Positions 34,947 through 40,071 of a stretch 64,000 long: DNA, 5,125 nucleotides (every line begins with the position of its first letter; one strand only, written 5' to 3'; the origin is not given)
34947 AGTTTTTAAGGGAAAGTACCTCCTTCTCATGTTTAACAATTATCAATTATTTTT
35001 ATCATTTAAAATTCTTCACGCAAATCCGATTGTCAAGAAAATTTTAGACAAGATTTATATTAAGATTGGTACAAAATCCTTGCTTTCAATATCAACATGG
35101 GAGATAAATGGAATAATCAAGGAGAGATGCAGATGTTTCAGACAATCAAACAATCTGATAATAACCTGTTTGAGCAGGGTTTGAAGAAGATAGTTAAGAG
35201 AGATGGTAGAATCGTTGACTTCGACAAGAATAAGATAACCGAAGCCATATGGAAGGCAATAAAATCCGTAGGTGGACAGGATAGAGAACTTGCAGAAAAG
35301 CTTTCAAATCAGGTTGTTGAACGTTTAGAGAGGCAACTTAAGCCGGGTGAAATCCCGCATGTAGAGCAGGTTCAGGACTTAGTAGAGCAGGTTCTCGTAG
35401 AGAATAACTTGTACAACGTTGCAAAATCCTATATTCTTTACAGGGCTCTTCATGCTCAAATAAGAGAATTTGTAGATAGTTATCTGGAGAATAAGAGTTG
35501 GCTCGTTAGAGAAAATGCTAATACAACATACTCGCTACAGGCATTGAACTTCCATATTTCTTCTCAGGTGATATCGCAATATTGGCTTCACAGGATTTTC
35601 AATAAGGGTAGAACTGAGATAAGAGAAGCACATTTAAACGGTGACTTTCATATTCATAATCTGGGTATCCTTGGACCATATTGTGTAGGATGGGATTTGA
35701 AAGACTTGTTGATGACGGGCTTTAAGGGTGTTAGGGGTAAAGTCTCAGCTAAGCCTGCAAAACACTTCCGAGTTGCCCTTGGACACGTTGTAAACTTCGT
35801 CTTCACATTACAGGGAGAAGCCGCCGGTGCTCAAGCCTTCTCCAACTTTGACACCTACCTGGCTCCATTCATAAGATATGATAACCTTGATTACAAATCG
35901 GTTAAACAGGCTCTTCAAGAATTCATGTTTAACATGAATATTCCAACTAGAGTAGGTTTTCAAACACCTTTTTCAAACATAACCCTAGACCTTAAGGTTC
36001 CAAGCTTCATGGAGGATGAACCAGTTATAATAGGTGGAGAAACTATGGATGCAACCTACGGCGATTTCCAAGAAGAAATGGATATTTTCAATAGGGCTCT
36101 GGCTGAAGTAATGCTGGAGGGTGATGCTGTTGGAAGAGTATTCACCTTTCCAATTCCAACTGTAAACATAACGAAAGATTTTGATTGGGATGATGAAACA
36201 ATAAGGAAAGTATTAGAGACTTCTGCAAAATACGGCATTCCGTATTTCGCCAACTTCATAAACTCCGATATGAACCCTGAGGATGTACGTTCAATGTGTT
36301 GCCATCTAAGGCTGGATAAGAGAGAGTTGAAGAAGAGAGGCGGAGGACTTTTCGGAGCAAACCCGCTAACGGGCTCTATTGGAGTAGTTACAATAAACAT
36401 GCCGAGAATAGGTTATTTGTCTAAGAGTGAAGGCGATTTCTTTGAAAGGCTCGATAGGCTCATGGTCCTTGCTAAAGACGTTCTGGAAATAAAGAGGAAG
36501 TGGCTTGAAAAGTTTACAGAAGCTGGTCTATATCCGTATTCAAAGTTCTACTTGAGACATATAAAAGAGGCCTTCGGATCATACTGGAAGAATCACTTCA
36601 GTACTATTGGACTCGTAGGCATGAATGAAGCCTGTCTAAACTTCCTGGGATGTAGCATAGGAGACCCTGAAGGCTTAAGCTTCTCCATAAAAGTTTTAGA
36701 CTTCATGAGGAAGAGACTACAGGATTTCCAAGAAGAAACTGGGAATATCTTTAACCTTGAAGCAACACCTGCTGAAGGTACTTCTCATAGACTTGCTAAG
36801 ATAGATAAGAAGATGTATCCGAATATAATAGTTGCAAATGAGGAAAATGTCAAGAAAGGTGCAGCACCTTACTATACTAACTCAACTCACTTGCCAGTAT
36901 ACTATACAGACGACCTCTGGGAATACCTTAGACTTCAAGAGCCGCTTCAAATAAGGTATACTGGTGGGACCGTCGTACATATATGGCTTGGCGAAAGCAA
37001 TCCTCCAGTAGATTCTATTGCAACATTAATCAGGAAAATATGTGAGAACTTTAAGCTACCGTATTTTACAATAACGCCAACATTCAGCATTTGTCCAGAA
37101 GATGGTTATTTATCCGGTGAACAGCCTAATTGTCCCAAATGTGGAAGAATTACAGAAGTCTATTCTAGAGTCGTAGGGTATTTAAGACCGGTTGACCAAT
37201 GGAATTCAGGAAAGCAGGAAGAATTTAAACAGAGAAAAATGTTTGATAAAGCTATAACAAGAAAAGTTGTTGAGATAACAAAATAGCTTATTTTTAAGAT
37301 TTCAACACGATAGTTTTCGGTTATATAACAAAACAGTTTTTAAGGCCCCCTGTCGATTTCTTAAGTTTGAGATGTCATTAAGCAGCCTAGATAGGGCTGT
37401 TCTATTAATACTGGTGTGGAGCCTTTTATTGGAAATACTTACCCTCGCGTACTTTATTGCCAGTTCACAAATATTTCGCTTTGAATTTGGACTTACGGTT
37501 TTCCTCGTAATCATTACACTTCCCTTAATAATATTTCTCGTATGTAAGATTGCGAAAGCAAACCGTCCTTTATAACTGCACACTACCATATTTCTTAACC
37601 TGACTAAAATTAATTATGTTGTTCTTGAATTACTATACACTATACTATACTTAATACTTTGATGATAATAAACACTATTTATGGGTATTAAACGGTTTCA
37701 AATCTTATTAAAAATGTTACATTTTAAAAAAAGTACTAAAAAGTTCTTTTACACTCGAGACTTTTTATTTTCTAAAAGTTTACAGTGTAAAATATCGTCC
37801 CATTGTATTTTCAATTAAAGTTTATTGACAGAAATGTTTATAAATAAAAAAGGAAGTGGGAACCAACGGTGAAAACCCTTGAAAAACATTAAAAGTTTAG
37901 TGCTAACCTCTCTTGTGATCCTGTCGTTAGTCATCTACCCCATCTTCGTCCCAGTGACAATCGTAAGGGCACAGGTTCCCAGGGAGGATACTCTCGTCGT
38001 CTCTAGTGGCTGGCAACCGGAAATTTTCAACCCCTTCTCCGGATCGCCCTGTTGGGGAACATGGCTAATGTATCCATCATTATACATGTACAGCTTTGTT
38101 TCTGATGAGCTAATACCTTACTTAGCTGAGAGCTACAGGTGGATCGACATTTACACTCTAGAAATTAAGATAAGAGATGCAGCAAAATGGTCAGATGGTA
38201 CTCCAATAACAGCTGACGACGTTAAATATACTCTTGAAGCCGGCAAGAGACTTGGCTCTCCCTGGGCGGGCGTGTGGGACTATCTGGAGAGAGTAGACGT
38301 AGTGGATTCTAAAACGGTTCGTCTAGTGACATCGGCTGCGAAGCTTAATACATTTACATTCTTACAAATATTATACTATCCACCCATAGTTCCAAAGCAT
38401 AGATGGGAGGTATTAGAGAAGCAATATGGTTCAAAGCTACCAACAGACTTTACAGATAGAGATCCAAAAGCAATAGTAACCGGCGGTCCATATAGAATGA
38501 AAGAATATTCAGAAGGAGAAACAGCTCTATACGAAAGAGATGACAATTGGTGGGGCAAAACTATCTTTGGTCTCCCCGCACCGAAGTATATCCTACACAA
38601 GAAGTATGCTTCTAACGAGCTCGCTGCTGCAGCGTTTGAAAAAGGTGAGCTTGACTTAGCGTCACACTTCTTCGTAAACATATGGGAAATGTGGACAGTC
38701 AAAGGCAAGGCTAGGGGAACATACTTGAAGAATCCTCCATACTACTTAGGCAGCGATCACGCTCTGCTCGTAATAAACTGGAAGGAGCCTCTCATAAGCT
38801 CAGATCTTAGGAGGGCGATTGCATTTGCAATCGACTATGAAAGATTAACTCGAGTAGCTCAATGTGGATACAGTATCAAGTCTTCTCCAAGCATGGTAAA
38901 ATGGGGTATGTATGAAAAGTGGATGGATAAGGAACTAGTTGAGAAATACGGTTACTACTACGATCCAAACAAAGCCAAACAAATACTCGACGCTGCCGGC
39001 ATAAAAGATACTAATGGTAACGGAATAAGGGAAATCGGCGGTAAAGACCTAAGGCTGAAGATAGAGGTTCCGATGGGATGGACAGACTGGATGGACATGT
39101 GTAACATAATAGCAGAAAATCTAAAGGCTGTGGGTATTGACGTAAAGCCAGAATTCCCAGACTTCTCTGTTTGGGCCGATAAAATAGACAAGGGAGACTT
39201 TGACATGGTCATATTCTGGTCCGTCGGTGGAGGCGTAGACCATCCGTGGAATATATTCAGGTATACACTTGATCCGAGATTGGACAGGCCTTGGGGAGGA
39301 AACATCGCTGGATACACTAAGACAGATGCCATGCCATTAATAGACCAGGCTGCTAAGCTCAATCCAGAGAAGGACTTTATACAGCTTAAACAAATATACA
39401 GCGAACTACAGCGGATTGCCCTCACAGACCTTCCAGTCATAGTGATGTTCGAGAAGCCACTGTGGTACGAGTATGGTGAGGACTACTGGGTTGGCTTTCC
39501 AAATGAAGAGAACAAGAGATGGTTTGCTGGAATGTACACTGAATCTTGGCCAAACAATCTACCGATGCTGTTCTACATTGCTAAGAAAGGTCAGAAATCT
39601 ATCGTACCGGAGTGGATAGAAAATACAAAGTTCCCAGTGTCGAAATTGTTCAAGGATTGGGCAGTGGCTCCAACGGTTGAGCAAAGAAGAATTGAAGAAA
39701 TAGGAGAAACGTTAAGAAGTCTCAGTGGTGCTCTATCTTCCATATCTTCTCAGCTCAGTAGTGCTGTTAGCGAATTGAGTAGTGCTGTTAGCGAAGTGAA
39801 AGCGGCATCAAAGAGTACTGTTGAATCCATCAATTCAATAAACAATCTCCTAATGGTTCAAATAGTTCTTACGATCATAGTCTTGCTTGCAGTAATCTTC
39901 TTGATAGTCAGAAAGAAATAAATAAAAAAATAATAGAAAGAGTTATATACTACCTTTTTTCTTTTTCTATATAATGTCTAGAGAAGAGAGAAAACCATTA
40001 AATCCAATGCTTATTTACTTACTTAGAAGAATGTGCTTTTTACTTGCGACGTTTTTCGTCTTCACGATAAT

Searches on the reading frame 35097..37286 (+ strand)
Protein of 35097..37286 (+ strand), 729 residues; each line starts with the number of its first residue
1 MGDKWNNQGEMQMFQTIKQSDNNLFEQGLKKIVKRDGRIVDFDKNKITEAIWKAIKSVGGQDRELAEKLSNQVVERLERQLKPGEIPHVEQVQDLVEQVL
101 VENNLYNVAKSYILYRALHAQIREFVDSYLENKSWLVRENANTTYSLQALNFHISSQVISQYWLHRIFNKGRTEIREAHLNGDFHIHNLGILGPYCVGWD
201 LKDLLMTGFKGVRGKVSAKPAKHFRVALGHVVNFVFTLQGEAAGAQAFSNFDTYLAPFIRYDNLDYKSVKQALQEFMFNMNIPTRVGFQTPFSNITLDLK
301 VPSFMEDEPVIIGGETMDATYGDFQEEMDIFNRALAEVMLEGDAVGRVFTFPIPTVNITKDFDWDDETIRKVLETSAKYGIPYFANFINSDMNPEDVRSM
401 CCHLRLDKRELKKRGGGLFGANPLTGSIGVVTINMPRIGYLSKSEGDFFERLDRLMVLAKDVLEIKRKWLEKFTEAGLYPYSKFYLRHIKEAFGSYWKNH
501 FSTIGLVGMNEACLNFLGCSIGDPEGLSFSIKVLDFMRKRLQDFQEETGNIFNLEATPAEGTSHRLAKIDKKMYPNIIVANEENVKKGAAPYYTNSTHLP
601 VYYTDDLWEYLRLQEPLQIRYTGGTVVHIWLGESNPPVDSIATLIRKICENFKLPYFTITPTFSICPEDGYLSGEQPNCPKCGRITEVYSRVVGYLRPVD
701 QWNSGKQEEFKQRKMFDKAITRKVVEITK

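Call 58: search_protein_families(library=pfam, proteins=[window:35097-37286:+], max_evalue=0.001)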
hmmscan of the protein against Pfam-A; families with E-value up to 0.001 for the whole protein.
window:35097-37286:+ (729 aa): 2 families
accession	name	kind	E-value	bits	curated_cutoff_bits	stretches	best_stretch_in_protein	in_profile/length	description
PF13597.11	NRDD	-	4.9e-195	649.9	26.2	1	139-716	1-562/562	Anaerobic ribonucleoside-triphosphate reductase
PF03477.21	ATP-cone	-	2.7e-24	86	25.8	1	31-120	2-87/88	ATP cone domain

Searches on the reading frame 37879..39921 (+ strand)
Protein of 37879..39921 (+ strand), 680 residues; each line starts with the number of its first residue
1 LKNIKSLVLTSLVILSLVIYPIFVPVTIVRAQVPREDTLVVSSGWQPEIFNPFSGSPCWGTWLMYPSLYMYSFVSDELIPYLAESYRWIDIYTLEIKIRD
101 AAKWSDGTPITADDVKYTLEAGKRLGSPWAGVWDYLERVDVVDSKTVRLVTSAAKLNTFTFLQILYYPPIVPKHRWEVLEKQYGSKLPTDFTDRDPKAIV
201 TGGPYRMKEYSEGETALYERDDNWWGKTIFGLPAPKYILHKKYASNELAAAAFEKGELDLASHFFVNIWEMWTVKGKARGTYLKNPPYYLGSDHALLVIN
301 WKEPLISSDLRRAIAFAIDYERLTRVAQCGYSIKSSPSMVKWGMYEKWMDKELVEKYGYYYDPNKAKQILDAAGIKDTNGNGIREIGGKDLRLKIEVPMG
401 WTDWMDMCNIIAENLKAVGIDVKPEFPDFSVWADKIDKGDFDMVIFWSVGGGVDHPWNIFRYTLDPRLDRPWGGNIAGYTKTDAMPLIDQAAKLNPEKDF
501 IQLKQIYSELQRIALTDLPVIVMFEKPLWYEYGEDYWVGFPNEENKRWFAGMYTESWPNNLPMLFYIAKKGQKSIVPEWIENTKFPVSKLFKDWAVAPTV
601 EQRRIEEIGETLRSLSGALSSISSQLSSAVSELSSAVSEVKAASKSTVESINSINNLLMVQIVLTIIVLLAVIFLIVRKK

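Call 58: search_protein_families(library=pfam, proteins=[window:37879-39921:+], max_evalue=0.001)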
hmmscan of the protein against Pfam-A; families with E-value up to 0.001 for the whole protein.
window:37879-39921:+ (680 aa): 1 family
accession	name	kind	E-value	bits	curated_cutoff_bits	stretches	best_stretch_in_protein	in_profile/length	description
PF00496.27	SBP_bac_5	-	7.5e-62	210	32.4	1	77-460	1-357/368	Bacterial extracellular solute-binding proteins, family 5 Middle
